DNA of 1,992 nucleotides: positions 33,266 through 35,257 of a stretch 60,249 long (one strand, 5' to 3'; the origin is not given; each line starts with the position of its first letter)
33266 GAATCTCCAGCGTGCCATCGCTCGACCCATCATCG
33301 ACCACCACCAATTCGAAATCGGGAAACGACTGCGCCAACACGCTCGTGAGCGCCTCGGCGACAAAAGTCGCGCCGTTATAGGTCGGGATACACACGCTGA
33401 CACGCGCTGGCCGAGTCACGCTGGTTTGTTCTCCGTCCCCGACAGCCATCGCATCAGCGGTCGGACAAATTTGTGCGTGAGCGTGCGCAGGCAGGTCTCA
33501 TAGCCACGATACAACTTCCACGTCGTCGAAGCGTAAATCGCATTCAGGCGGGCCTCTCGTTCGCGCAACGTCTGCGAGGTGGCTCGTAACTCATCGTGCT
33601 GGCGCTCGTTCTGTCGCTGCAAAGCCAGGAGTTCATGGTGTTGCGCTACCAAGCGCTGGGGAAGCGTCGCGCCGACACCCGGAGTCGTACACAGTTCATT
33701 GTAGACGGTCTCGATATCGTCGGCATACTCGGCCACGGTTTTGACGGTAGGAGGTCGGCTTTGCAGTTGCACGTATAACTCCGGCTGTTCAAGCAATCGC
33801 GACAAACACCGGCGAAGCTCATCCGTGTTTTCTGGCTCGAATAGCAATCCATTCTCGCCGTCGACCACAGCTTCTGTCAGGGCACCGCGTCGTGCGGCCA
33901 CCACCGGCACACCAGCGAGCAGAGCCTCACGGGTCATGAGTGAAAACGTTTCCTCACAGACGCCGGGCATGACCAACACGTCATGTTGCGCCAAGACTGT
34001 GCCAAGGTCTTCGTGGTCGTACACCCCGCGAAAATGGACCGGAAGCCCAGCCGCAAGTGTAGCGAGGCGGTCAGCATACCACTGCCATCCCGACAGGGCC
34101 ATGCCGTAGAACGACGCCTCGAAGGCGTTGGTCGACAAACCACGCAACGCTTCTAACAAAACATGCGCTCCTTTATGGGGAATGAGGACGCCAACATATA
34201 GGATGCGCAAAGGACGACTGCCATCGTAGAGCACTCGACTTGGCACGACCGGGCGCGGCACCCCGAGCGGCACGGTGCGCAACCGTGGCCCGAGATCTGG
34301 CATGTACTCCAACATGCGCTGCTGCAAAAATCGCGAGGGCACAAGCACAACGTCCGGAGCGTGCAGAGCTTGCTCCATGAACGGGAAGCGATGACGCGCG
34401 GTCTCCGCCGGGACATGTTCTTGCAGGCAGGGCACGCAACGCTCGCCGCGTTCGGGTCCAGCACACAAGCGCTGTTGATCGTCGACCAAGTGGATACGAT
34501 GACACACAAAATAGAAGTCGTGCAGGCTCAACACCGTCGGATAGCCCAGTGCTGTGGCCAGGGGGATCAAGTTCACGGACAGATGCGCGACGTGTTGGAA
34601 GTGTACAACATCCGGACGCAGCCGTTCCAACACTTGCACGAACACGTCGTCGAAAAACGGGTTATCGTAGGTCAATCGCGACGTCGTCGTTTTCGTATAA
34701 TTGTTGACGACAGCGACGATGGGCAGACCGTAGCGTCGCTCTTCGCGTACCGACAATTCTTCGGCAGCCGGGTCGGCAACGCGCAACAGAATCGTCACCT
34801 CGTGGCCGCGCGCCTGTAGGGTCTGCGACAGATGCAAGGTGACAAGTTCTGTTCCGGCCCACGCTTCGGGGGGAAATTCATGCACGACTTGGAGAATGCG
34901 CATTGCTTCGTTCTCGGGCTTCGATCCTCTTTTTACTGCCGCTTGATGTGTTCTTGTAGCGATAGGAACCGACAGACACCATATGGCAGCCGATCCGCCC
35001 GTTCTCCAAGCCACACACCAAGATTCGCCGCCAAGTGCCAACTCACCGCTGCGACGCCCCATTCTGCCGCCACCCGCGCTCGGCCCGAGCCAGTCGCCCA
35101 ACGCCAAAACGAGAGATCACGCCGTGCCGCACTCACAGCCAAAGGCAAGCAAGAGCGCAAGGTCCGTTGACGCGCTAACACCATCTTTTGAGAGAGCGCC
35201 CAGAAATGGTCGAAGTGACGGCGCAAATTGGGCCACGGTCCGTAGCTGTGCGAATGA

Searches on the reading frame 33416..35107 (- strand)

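Call 79: search_protein_families(library=pfam, proteins=[window:33416-35107:-], max_evalue=0.00001)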
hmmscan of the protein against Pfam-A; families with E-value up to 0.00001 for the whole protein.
window:33416-35107:- (563 aa): 4 families
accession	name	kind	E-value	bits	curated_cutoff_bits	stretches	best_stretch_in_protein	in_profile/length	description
PF13692.12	Glyco_trans_1_4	-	2e-21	77.2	27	1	301-440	3-141/142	Glycosyl transferases group 1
PF00534.26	Glycos_transf_1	-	3.8e-20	72.6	26.4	1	300-449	16-166/172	Glycosyl transferases group 1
PF13439.12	Glyco_transf_4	-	2.5e-16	60.6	28.5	1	85-283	3-166/170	Glycosyltransferase Family 4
PF13579.12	Glyco_trans_4_4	-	2.4e-11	44.6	29.7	1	85-282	2-158/158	Glycosyl transferase 4-like domain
